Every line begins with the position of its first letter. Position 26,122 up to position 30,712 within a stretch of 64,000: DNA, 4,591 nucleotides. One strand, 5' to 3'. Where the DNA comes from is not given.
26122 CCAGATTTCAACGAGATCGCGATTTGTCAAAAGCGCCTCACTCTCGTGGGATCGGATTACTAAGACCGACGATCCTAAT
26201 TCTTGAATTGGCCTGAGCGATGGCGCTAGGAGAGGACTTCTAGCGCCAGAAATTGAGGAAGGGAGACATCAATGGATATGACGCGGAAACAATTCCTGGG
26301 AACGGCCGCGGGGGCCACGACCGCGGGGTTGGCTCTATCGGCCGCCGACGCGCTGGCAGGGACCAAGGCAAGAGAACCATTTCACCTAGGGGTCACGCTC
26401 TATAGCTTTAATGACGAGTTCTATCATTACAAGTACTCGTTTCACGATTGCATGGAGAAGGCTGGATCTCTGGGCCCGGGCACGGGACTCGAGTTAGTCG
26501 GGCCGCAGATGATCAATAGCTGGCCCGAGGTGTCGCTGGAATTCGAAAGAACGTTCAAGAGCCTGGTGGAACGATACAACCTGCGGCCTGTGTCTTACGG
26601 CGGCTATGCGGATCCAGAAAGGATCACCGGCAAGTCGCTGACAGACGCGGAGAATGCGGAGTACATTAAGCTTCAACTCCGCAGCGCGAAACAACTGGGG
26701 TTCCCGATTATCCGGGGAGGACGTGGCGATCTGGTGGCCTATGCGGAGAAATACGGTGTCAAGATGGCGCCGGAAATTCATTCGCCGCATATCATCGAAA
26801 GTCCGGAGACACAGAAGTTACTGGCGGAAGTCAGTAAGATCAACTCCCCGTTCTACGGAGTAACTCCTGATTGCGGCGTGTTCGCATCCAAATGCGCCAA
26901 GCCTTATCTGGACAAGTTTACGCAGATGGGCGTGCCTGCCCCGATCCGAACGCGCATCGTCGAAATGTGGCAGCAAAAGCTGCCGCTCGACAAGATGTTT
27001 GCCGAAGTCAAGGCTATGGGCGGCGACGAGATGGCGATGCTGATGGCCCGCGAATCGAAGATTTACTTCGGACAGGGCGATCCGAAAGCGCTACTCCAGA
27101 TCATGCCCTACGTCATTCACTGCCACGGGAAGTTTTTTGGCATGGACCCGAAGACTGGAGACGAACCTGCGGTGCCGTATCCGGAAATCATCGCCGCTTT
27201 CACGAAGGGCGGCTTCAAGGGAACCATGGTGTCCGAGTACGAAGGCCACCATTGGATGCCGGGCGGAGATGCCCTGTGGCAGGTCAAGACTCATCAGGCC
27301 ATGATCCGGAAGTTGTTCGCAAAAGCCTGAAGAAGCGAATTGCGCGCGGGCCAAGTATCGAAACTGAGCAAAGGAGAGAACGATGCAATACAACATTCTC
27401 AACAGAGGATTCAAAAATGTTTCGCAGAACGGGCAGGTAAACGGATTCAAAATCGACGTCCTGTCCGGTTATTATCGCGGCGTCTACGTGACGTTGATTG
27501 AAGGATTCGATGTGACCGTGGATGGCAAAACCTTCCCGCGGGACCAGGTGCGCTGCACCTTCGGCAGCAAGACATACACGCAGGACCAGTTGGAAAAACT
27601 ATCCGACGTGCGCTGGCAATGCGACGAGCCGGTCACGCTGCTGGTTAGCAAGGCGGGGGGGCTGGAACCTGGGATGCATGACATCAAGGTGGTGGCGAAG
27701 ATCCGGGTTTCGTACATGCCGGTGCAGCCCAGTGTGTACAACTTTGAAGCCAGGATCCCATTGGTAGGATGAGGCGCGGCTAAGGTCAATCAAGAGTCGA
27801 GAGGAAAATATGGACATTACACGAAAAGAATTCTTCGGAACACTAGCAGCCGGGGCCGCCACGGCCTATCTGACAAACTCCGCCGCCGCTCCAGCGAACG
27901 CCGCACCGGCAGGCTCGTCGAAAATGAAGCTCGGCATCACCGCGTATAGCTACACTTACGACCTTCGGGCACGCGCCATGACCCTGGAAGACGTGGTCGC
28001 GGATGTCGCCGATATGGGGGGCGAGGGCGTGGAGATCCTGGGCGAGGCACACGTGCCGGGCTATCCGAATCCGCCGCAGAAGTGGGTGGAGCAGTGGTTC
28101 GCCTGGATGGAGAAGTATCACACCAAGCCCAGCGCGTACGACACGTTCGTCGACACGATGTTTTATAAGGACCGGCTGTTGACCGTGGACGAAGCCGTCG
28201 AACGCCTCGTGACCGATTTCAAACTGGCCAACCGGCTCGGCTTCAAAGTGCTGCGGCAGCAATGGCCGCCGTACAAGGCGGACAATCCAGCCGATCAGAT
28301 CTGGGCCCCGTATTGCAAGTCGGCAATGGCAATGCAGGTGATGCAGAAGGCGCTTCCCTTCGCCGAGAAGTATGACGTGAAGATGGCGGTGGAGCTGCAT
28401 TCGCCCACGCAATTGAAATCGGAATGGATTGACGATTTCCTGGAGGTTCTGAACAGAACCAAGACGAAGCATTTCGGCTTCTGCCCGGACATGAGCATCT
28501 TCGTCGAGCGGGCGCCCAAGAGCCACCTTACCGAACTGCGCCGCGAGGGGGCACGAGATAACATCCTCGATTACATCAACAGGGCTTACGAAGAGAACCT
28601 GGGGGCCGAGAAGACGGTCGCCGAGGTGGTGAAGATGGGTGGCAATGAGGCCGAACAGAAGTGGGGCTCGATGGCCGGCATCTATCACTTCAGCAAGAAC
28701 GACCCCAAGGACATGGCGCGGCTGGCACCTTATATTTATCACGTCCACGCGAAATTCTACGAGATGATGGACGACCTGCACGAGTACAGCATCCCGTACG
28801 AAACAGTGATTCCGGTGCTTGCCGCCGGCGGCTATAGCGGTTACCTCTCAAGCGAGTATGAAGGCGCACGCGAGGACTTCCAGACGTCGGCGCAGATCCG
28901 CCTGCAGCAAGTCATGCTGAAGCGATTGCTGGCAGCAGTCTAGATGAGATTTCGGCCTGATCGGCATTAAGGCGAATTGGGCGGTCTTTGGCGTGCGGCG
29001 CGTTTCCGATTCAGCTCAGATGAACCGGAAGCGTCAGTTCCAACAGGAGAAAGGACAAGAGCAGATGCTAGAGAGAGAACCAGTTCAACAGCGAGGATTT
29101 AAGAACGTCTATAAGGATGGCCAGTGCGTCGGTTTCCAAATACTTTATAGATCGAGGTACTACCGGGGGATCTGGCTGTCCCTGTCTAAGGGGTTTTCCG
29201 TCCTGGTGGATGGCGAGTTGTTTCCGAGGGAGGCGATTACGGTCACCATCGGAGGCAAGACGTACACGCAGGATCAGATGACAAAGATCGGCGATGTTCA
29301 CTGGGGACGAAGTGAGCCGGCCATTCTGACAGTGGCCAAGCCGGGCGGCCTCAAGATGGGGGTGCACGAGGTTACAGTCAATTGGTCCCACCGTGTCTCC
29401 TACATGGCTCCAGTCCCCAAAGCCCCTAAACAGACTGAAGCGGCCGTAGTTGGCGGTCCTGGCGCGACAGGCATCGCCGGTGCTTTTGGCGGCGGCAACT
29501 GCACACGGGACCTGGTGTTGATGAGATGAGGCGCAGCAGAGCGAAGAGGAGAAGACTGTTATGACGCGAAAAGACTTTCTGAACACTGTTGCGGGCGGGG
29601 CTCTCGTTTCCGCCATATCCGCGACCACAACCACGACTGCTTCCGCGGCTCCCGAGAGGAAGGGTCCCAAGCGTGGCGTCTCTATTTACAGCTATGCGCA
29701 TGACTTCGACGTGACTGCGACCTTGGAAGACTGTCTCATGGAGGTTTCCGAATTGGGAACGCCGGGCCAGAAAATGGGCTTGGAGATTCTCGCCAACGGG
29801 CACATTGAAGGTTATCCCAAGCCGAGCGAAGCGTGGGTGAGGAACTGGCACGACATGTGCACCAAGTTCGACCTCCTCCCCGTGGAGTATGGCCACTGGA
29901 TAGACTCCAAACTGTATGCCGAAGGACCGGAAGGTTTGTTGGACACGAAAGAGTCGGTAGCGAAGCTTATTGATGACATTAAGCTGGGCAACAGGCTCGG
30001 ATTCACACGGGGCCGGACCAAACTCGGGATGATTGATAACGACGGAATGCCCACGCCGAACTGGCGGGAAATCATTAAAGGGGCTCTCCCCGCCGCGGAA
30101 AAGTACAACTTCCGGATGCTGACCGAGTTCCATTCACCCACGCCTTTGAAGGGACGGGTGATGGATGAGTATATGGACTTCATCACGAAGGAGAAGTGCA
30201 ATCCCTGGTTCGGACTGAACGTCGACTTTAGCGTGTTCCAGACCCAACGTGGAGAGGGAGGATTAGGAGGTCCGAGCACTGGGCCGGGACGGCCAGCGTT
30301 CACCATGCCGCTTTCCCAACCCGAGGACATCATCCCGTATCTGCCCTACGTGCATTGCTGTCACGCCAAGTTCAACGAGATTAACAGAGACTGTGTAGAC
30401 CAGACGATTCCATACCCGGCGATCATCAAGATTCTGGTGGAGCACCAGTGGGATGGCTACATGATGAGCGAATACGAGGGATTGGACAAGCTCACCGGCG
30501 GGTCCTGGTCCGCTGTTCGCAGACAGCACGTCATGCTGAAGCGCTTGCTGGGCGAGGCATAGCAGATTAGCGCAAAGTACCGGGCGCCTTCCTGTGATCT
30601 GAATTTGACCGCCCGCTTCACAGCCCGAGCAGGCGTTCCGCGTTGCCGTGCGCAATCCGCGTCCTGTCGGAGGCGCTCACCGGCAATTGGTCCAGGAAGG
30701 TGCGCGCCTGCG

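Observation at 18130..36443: Exactly one partner per pair has a Tat-type signal, and the signal swaps subunit between cassettes (hitchhiker export); all eight alpha signals use T-R-K instead of R-R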

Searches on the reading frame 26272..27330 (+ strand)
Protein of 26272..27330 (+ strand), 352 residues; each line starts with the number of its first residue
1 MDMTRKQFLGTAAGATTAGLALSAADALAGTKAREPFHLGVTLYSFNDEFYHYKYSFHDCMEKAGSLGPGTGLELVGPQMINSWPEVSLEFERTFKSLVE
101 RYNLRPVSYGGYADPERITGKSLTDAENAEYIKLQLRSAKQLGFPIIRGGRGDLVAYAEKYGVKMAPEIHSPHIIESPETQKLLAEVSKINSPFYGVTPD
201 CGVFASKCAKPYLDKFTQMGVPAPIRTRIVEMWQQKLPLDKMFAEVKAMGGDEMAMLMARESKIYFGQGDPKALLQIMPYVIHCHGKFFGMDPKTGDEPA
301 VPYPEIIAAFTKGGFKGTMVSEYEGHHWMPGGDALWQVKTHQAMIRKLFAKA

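Call 6: search_protein_families(library=pfam, proteins=[window:26272-27330:+], max_evalue=0.01)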
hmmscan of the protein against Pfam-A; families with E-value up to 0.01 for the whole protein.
window:26272-27330:+ (352 aa): 1 family
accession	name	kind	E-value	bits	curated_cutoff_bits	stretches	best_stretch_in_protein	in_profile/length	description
PF01261.30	AP_endonuc_2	-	6.1e-07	29.8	31.1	1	130-331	68-234/249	Xylose isomerase-like TIM barrel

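Call 7: search_protein_families(library=ncbifam, proteins=[window:26272-27330:+], max_evalue=0.1)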
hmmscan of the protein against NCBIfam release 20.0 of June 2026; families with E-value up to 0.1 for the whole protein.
window:26272-27330:+ (352 aa): 2 families
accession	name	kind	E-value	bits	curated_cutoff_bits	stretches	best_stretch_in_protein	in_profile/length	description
NF009689.0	PRK13210.1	subfamily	0.021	14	200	1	155-204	140-187/286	L-ribulose-5-phosphate 3-epimerase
NF041406.1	XopAK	subfamily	0.051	13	150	1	16-107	57-146/173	XopAK family type III secretion system effector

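Call 43: find_homologous_proteins(query=window:26272-27330:+, max_evalue=1e-10)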
Query window:26272-27330:+ (352 aa): 288 proteins with E <= 1e-10 among 5520 candidates; the best 120 are listed.
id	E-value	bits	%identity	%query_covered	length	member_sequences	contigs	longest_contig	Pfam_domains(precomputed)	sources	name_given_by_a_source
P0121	2.5e-163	561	69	95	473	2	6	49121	PF01261.31,PF19906.5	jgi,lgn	jgi:hypothetical protein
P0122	2.1e-161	555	67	99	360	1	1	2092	PF01261.31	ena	-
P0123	9.5e-153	527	65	100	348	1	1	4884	PF01261.31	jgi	jgi:hypothetical protein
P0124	1.1e-150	520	63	100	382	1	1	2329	PF01261.31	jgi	jgi:hypothetical protein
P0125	1.4e-149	516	63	99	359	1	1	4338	PF01261.31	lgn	-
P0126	3.7e-147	508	62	100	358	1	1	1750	PF01261.31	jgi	jgi:hypothetical protein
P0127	8.2e-145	500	63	90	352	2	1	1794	PF01261.31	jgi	jgi:hypothetical protein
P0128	6.5e-127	442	59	90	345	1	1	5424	PF01261.31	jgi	jgi:sugar phosphate isomerase/epimerase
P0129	3.0e-111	390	55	88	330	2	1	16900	PF01261.31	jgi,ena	-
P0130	8.3e-108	379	53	88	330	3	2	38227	PF01261.31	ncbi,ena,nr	ncbi:MAG TPA: TIM barrel protein [Patescibacteria group bacterium]|nr:TIM barrel protein [Patescibac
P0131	2.1e-104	368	52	89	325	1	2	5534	PF01261.31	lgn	-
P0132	1.7e-101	358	52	89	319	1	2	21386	PF01261.31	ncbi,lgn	-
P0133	2.2e-101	358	50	90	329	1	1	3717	PF01261.31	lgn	-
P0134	2.5e-100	354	52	89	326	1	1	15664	PF01261.31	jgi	jgi:hypothetical protein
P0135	1.8e-96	341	49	87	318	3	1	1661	PF01261.31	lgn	-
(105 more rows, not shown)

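Call 53: find_encoding_contigs(protein=P0121, flank=10000, max_places=2)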
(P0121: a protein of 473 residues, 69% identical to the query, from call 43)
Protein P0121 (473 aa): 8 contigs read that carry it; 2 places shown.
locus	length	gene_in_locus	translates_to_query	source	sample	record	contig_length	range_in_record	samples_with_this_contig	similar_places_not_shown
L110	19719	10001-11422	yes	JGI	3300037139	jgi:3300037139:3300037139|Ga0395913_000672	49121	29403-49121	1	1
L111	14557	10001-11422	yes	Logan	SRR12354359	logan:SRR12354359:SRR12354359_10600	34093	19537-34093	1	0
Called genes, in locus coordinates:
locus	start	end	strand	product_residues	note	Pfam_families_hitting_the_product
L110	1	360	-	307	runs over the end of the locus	PF00126:HTH_1, PF03466:LysR_substrate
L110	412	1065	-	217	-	PF01144:CoA_trans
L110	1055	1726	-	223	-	PF01144:CoA_trans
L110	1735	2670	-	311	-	PF05853:BKACE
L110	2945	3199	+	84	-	PF00037:Fer4 (weak), PF14697:Fer4_21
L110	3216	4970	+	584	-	PF07992:Pyr_redox_2 (faint), PF00890:FAD_binding_2, PF01266:DAO (faint), PF02910:Succ_DH_flav_C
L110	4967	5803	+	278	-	PF18089:DAPG_hydrolase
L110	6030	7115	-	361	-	PF01261:AP_endonuc_2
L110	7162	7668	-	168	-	PF19906:CGDB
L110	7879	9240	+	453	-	PF01408:GFO_IDH_MocA, PF19051:GFO_IDH_MocA_C2, PF02894:GFO_IDH_MocA_C, PF22725:GFO_IDH_MocA_C3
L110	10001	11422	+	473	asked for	PF19906:CGDB, PF01261:AP_endonuc_2 (faint)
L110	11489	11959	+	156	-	PF19906:CGDB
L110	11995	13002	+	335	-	PF01261:AP_endonuc_2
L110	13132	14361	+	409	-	PF07690:MFS_1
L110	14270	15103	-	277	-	-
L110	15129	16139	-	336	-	PF12161:HsdM_N, PF02384:N6_Mtase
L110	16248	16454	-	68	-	-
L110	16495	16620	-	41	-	-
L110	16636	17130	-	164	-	-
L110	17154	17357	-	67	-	-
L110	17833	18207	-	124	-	PF05014:Nuc_deoxyrib_tr (weak)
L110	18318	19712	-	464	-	PF19276:HD_assoc_2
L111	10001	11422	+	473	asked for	PF19906:CGDB, PF01261:AP_endonuc_2 (faint)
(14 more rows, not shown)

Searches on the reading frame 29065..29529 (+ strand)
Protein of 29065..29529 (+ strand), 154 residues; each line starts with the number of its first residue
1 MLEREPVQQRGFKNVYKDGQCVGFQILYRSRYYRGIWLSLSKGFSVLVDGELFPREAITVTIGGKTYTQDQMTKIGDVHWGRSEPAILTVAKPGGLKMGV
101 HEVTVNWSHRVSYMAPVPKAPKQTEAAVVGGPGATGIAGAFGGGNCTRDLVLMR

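Call 6: search_protein_families(library=pfam, proteins=[window:29065-29529:+], max_evalue=0.01)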
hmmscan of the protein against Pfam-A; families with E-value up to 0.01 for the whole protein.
window:29065-29529:+ (154 aa): 1 family
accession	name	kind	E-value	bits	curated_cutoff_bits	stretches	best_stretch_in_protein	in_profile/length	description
PF19906.4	CGDB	-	1.5e-34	118.6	27.6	1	3-113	2-112/112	C-glycoside deglycosidase beta subunit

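Call 7: search_protein_families(library=ncbifam, proteins=[window:29065-29529:+], max_evalue=0.1)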
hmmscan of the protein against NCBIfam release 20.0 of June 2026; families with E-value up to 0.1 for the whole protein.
window:29065-29529:+ (154 aa): 0 families

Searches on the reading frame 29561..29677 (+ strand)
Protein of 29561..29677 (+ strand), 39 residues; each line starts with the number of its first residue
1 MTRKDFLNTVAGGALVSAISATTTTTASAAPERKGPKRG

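Call 47: search_protein_families(library=ncbifam, proteins=[window:29561-29677:+], max_evalue=10)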
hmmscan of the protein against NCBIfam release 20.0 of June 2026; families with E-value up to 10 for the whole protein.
seq(39 aa): 2 families
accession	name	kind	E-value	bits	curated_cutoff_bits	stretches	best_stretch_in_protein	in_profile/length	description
TIGR02811.1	formate_TAT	hypoth_equivalog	0.00023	21.4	48.45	1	1-32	9-40/66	formate dehydrogenase region TAT target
NF038009.1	TatB_1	subfamily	0.095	13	100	1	1-16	14-30/70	twin-arginine translocation system-associated protein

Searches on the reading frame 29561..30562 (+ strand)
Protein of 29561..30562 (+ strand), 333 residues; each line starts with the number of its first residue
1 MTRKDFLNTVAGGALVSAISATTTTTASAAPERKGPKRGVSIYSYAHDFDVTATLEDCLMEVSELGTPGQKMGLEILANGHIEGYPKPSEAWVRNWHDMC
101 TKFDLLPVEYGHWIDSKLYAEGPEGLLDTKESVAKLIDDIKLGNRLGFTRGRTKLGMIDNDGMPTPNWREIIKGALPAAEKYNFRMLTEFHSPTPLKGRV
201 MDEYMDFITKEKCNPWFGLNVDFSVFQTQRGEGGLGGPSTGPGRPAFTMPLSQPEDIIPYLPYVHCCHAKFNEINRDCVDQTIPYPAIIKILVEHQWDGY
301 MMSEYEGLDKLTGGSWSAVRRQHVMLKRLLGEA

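Call 6: search_protein_families(library=pfam, proteins=[window:29561-30562:+], max_evalue=0.01)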
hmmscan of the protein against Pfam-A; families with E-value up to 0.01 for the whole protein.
window:29561-30562:+ (333 aa): 1 family
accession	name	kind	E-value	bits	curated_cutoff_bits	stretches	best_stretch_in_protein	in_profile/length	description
PF01261.30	AP_endonuc_2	-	6.7e-09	36.2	31.1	1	130-307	64-231/249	Xylose isomerase-like TIM barrel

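Call 7: search_protein_families(library=ncbifam, proteins=[window:29561-30562:+], max_evalue=0.1)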
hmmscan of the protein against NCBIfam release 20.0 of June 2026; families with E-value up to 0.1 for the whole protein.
window:29561-30562:+ (333 aa): 1 family
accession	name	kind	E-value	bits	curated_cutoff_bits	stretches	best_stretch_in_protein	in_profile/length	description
TIGR02811.1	formate_TAT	hypoth_equivalog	0.012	15.9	48.45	1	1-32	9-40/66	formate dehydrogenase region TAT target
